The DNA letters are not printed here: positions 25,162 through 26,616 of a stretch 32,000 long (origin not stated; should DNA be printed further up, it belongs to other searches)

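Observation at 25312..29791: Candidate undescribed defence system: AbiEi-like regulator, PHP-nuclease/Rad50-like ATPase and AlbA_2(Schlafen-like)-HATPase_c_4 protein in one tight operon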

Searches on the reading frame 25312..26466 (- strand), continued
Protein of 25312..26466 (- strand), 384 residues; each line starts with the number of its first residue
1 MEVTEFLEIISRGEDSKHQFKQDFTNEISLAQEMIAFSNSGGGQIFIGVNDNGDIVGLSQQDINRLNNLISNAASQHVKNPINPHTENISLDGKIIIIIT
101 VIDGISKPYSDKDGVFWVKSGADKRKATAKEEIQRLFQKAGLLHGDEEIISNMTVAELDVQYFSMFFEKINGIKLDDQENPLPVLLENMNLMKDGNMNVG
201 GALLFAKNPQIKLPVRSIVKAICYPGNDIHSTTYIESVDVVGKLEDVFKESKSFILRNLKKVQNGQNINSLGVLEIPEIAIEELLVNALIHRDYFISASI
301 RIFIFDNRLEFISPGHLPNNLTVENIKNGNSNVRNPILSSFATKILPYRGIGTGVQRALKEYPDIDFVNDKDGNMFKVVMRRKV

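Call 41: search_protein_families(library=padloc, proteins=[L013:4612-4914:+, L035:4769-5032:+, L035:5181-5393:+, L013:5152-5355:+, L013:3767-4615:+, L035:4161-4772:+, L081:1722-5192:+, L081:9073-11664:+], max_evalue=0.001)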
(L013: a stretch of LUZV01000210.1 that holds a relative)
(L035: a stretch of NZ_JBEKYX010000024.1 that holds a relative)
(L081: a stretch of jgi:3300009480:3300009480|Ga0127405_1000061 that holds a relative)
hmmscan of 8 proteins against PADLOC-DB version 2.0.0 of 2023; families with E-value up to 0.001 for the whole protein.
L013:4612-4914:+ (100 aa): 7 families
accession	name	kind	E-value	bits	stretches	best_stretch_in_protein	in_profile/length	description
PDLC02312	AbiEii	-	3e-23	80.4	1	3-70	4-71/299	AbiEii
PDLC02288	AbiEii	-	4.4e-23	79.6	1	6-70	9-72/294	AbiEii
PDLC02326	AbiEii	-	2e-21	74.4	1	8-71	4-67/133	AbiEii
PDLC02291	AbiEii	-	6.3e-09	33.6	1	4-61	12-66/310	AbiEii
PDLC02314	AbiEii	-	1.6e-06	25.6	1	6-70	8-71/290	AbiEii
PDLC02311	AbiEii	-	0.0006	17.6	1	12-59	4-51/283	AbiEii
PDLC02319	AbiEii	-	0.00097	16.9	0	36-69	5-35/241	AbiEii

L035:4769-5032:+ (87 aa): 8 families
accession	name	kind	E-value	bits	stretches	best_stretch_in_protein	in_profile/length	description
PDLC02312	AbiEii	-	1.4e-28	97.9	1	1-79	1-78/299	AbiEii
PDLC02288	AbiEii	-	1e-24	85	1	7-79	8-79/294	AbiEii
PDLC02326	AbiEii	-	1.7e-17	61.7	1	10-79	4-73/133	AbiEii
PDLC02291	AbiEii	-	1.3e-10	39.1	1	6-80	12-81/310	AbiEii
PDLC02314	AbiEii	-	1.5e-06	25.8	1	8-78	8-77/290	AbiEii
PDLC02319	AbiEii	-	3.3e-06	25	1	39-79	5-43/241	AbiEii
PDLC02300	AbiEii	-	6.2e-05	20.6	1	33-77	21-65/259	AbiEii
PDLC02309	AbiEii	-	0.00077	16.7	1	34-77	76-119/410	AbiEii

L035:5181-5393:+ (70 aa): 0 families

L013:5152-5355:+ (67 aa): 0 families

L013:3767-4615:+ (282 aa): 27 families (the best 25 are shown)
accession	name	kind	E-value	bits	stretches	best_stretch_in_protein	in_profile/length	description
PDLC02283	AbiEi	-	1.6e-79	264.4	1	93-280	12-199/201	AbiEi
PDLC02265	AbiEi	-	1e-76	255.1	1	88-281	5-197/198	AbiEi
PDLC02225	AbiEi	-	8.7e-67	222.7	1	86-280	4-193/198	AbiEi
PDLC02239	AbiEi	-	1.2e-47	160.2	1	101-280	12-192/195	AbiEi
PDLC02263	AbiEi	-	2.5e-42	143.4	1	83-279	46-242/244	AbiEi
PDLC02245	AbiEi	-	9.8e-40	134.3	1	99-280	11-192/194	AbiEi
PDLC02275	AbiEi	-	7.6e-39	131.6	1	99-281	11-183/184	AbiEi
PDLC02248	AbiEi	-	3e-35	119.7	1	89-277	6-193/198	AbiEi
PDLC02254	AbiEi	-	9.7e-21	72.3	1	104-278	21-192/197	AbiEi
PDLC02267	AbiEi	-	1.5e-20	71.7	1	103-275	29-192/252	AbiEi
PDLC02238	AbiEi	-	2.6e-17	61.2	1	102-275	4-172/180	AbiEi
PDLC02228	AbiEi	-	1.5e-16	58.4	1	98-246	38-173/216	AbiEi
PDLC02249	AbiEi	-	4.2e-16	57.3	1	98-249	16-157/184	AbiEi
PDLC02260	AbiEi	-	1.9e-10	38.6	1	97-185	14-103/131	AbiEi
PDLC02269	AbiEi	-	9.1e-10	36.3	1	112-257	28-170/251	AbiEi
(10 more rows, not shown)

L035:4161-4772:+ (203 aa): 24 families
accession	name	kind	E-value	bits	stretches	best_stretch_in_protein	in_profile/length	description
PDLC02265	AbiEi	-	9.8e-80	265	1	9-203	3-197/198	AbiEi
PDLC02283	AbiEi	-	6.4e-78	259.1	1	11-203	8-200/201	AbiEi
PDLC02225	AbiEi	-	3.5e-62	207.7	1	6-202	4-193/198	AbiEi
PDLC02275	AbiEi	-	6.2e-32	109.1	1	23-202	13-182/184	AbiEi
PDLC02239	AbiEi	-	6.3e-31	105.6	1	30-203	19-193/195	AbiEi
PDLC02245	AbiEi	-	2.1e-25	87.5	1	17-202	7-192/194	AbiEi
PDLC02263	AbiEi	-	2.5e-25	87.7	1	18-202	59-243/244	AbiEi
PDLC02248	AbiEi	-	4.7e-20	70.1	1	12-199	7-193/198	AbiEi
PDLC02228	AbiEi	-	1.3e-19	68.3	1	18-171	36-176/216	AbiEi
PDLC02254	AbiEi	-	1.7e-19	68.3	1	14-200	9-192/197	AbiEi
PDLC02256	AbiEi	-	1.2e-16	59.1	1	15-150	9-142/174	AbiEi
PDLC02267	AbiEi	-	1e-12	46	1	35-197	38-192/252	AbiEi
PDLC02249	AbiEi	-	1.1e-10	39.5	1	19-188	15-174/184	AbiEi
PDLC02238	AbiEi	-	2.2e-09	35.4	1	43-171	23-145/180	AbiEi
PDLC02276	AbiEi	-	3.4e-09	34.6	1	34-155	33-158/270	AbiEi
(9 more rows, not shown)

L081:1722-5192:+ (1156 aa): 52 families (the best 25 are shown)
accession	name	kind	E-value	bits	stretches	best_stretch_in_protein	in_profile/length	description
PDLC02521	PglX|PglXI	-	0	1571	1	1-1156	1-1170/1174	PglX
PDLC03600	REase_MTase_IIG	-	0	1486.2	1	1-1156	1-1194/1205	Type IIG restriction enzyme-methyltransferase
PDLC02641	DrmMI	-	2.2e-291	967.7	1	1-1156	1-1160/1161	DrmMI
PDLC02522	PglX|PglXI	-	2.3e-208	692.7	2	299-862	420-987/1218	PglX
PDLC02516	PglX|PglXI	-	2.2e-193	642.2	1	585-1154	3-582/593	PglX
PDLC02525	PglX|PglXI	-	3.6e-185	615.1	1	1-611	1-598/607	PglX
PDLC02524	PglX|PglXI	-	4.7e-155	515.9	1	195-853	3-681/722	PglX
PDLC02517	PglX|PglXI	-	9.2e-142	471.9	1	461-1151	4-688/707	PglX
PDLC02527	PglX|PglXI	-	5e-104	347.2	3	466-1145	551-1228/1332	PglX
PDLC02523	PglX|PglXI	-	2.4e-84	282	4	467-826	557-917/1428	PglX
PDLC02518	PglX|PglXI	-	1.8e-77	259.3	3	428-816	473-853/1412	PglX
PDLC02528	PglX|PglXI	-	8.9e-67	223.7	2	165-813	140-793/1125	PglX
PDLC02519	PglX|PglXI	-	7.1e-64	214.1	3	465-817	476-837/1241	PglX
PDLC02531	PglX|PglXI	-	1.6e-58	196.6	2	959-1156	155-351/359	PglX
PDLC02539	PglX|PglXI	-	4.4e-50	168.8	2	513-817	2-308/706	PglX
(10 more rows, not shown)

L081:9073-11664:+ (863 aa): 13 families
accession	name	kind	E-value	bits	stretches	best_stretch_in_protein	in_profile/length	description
PDLC02547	PglZ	-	2.6e-256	851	1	1-863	1-854/855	PglZ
PDLC02564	PglZ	-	1.3e-218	726.5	1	1-863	1-853/855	PglZ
PDLC02563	PglZ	-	2.8e-109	364.6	1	2-851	5-822/831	PglZ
PDLC02557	PglZ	-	4.9e-88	294.3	1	6-854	3-824/834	PglZ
PDLC02551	PglZ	-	1.3e-54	183.7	1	8-863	10-856/856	PglZ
PDLC02553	PglZ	-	3e-50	169.3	1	410-838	417-842/868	PglZ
PDLC02561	PglZ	-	3.4e-29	99.5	1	253-788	257-763/840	PglZ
PDLC02559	PglZ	-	1.3e-22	77.8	1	473-761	472-756/860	PglZ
PDLC02562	PglZ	-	6.5e-12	42.6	1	472-738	468-729/730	PglZ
PDLC02566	PglZ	-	2.8e-10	37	1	377-745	358-686/774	PglZ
PDLC02548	PglZ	-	2.9e-10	37.2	1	363-741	367-745/961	PglZ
PDLC02556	PglZ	-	4.7e-05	20.2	1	620-738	526-639/641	PglZ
PDLC02558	PglZ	-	6.4e-05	19.4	1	632-738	561-663/666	PglZ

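Call 51: search_solved_structures(query=A1, max_evalue=0.01, show_alignments=2)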
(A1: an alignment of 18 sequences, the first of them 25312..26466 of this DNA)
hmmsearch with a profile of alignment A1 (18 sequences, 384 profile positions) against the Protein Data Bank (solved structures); distinct sequences matched with E-value up to 0.01: 3.
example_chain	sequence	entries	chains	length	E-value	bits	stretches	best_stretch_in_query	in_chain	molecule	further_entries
3lmm_A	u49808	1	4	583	3.8e-08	35.7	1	270-356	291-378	Uncharacterized protein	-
7eg0_B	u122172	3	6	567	0.0013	20.7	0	30-68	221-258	Schlafen family member 12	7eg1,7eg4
7lrc_A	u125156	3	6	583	0.0014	20.7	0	30-68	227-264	Schlafen family member 12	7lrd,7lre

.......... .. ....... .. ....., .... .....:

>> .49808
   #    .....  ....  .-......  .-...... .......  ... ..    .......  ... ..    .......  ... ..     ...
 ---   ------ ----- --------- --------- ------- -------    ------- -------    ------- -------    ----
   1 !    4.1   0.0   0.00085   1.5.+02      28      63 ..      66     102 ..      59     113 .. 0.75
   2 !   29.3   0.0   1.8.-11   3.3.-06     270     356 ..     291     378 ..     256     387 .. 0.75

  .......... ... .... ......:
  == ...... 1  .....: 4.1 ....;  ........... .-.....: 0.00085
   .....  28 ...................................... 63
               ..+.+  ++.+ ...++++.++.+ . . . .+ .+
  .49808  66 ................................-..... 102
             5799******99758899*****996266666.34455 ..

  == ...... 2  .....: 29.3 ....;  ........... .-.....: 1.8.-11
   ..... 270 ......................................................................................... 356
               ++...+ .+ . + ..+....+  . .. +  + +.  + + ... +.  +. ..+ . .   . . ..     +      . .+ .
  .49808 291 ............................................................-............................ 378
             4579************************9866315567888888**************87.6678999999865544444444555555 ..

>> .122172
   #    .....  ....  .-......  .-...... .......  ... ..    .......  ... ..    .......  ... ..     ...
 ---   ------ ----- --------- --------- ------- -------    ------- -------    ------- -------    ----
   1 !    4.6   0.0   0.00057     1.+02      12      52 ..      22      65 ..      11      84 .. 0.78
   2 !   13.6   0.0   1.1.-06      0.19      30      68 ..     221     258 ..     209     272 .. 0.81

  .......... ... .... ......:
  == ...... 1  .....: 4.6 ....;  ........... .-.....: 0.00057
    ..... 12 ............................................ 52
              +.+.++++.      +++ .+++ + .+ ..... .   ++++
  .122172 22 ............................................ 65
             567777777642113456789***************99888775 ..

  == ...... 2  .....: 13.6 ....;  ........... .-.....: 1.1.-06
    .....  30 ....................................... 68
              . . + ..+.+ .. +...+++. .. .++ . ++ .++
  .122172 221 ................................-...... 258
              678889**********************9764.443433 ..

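Call 59: predict_structure(alignment_id=A1)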
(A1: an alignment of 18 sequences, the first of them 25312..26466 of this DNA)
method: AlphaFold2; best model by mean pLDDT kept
length: 384 residues; sequences in the alignment: 18
mean_pLDDT: 70.3   pTM: 0.50
mean pLDDT of the five models: 70.3, 63.5, 63.1, 56.1, 53.1
residues with pLDDT >= 90: 28; 70-90: 180; 50-70: 112; < 50: 64
segments of 3 or more residues with pLDDT < 50: 104-116, 118-124, 129-147, 214-216, 292-297, 332-338, 347-350
pLDDT, mean of each block of 10 residues (from residue 1): 64 61 75 62 78 79 83 61 75 83 50 45 50 41 47 83 76 83 80 76 67 56 84 81 74 92 74 83 81 52 91 68 72 48 49 76 88 79 78
secondary structure, 60 per line:
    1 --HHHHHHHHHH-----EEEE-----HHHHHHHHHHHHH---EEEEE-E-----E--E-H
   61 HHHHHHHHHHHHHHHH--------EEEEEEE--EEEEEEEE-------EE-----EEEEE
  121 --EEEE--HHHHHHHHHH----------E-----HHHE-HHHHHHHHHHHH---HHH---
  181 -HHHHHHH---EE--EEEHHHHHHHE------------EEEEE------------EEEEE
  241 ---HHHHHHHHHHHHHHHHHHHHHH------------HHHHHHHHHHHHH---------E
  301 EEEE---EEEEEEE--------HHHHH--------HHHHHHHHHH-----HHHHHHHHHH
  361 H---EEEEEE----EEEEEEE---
elements in order: H3-12 E18-21 H27-39 E43-47 H60-76 E85-91 E94-101 E116-120 E123-126 H129-138 H160-171 H182-188 E196-198 H199-205 E219-223 E236-240 H244-265 H278-290 E300-304 E308-314 H323-327 H336-345 H351-361 E365-370 E375-381

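Call 61: search_protein_families(library=padloc, alignment_id=A2, max_evalue=1e-10)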
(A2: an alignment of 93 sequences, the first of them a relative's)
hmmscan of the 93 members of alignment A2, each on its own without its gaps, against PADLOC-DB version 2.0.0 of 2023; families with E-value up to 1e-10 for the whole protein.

A. member 1, L001:4115-5437:+ (441 aa): 0 families

B. families by the number of members that match (of 93 scanned): 385 families (the first 25 are shown)
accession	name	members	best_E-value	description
PDLC02541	PglX|PglXI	3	0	PglXI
PDLC03346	MTase_II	3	0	Type II methyltransferase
PDLC03032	MTase_I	3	7.4e-239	Type I methyltransferase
PDLC03098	Specificity_I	3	4e-120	Type I specificity subunit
PDLC04135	mad3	3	2.3e-97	mads_3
PDLC03312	MTase_II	3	2.1e-88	Type II methyltransferase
PDLC03099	Specificity_I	3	5.1e-70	Type I specificity subunit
PDLC03087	Specificity_I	3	1.6e-69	Type I specificity subunit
PDLC03101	Specificity_I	3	5.2e-65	Type I specificity subunit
PDLC03156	Specificity_I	3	2.3e-56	Type I specificity subunit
PDLC03178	Specificity_I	3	5e-54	Type I specificity subunit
PDLC03118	Specificity_I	3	1e-51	Type I specificity subunit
PDLC03113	Specificity_I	3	2.7e-48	Type I specificity subunit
PDLC03158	Specificity_I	3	1.6e-47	Type I specificity subunit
PDLC03371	MTase_II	3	3.5e-22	Type II methyltransferase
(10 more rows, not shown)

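Call 62: search_protein_families(library=pfam, alignment_id=A2, max_evalue=0.00001)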
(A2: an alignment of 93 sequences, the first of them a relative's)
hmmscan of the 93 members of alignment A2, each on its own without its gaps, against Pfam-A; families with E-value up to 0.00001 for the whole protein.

A. member 1, L001:4115-5437:+ (441 aa): 2 families
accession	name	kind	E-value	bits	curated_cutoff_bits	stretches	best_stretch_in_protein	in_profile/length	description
PF04055.27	Radical_SAM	-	1.7e-25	90.6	29.5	1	151-322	2-166/166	Radical SAM superfamily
PF00919.26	UPF0004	-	2.1e-25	89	27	1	6-105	2-98/98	Uncharacterized protein family UPF0004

B. families by the number of members that match (of 93 scanned): 147 families (the first 25 are shown)
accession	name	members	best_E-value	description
PF04851.21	ResIII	6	1.3e-19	Type III restriction enzyme, res subunit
PF01555.25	N6_N4_Mtase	4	2.1e-28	DNA methylase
PF02384.22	N6_Mtase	3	3.4e-102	N-6 DNA Methylase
PF01420.25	Methylase_S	3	1.8e-38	Type I restriction modification DNA specificity domain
PF02463.25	SMC_N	3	1.3e-13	RecF/RecN/SMC N terminal domain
PF13237.11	Fer4_10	3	7e-10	4Fe-4S dicluster domain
PF13187.11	Fer4_9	3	1.4e-09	4Fe-4S dicluster domain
PF18766.7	SWI2_SNF2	2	1.2e-77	SWI2/SNF2 ATPase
PF04313.20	HSDR_N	2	1.2e-45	Type I restriction enzyme R protein N terminus (HSDR_N)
PF22679.2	T1R_D3-like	2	2.3e-37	Type I restriction enzyme subunit R domain 3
PF07669.17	Eco57I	2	5.9e-37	Eco57I restriction-modification methylase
PF00072.30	Response_reg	2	1.7e-28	Response regulator receiver domain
PF13304.12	AAA_21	2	3.4e-28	AAA domain, putative AbiEii toxin, Type IV TA system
PF13401.12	AAA_22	2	4.2e-22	AAA domain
PF02518.31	HATPase_c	2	4.9e-22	Histidine kinase-, DNA gyrase B-, and HSP90-like ATPase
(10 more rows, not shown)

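Call 63: fold_search(model_id=the predicted structure, library=pdb)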
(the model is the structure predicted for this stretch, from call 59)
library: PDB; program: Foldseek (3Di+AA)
matches with E <= 10: 406; with E <= 0.001: 10
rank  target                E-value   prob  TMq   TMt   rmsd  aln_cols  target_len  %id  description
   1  3lmm_B                7.9e-17  1.00  0.40  0.30  12.0       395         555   20  Crystal Structure of the DIP2311 protein from Corynebacterium diphtheriae, Northeast Structural Genomics Consortium Ta (released 2010-02-16)
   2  3lmm_C                8.4e-17  1.00  0.40  0.34  12.2       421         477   19  Crystal Structure of the DIP2311 protein from Corynebacterium diphtheriae, Northeast Structural Genomics Consortium Ta (released 2010-02-16)
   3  3lmm_D                2.0e-16  1.00  0.40  0.30  12.3       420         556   18  Crystal Structure of the DIP2311 protein from Corynebacterium diphtheriae, Northeast Structural Genomics Consortium Ta (released 2010-02-16)
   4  3lmm_A                2.4e-16  1.00  0.40  0.33  12.3       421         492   19  Crystal Structure of the DIP2311 protein from Corynebacterium diphtheriae, Northeast Structural Genomics Consortium Ta (released 2010-02-16)
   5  7zep_A                2.9e-04  1.00  0.20  0.10  19.9       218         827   16  Human SLFN11 E209A dimer (released 2022-09-28)
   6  9nyy_B                4.6e-04  0.97  0.18  0.09  21.5       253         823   14  Nucleic acid bound human SLFN14, State 1 (released 2025-07-09)
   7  2kyy_MODEL_1_A        4.9e-04  1.00  0.20  0.45   8.8       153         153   22  Solution NMR Structure of the N-terminal Domain of Putative ATP-dependent DNA Helicase RecG-related Protein fr (released 2010-08-11)
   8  9uie_B                5.2e-04  1.00  0.20  0.09  19.8       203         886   18  Electronic microscopy structure of human schlafen14-E211A dimer in complex with dsRNA (released 2025-08-06)
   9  9o0d_D                6.5e-04  1.00  0.17  0.27  10.6       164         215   18  crystal structure of rSAMD9 tRNase domain (released 2025-07-02)
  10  5yd0_D                7.8e-04  1.00  0.18  0.21  13.1       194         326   14  Crystal structure of Schlafen 13 (SLFN13) N'-domain (released 2018-03-28)
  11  7cux_A                1.0e-03  0.99  0.18  0.22  14.0       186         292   14  Crystal structure of human Schlafen 5 N'-terminal domain (SLFN5-N) involved in ssRNA cleaving and DNA binding (released 2021-08-25)
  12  7lre_A                1.1e-03  1.00  0.20  0.16  12.4       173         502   18  Cryo-EM of the SLFN12-PDE3A complex: SLFN12 body refinement (released 2021-06-09)
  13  7lrd_A                1.1e-03  1.00  0.20  0.15  12.4       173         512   18  Cryo-EM of the SLFN12-PDE3A complex: Consensus subset model (released 2021-06-09)
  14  7eg0_B                1.3e-03  0.99  0.19  0.13  19.8       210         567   17  Cryo-EM structure of anagrelide-induced PDE3A-SLFN12 complex (released 2021-09-29)
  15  9nyy_A                1.3e-03  0.98  0.19  0.09  21.0       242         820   14  Nucleic acid bound human SLFN14, State 1 (released 2025-07-09)
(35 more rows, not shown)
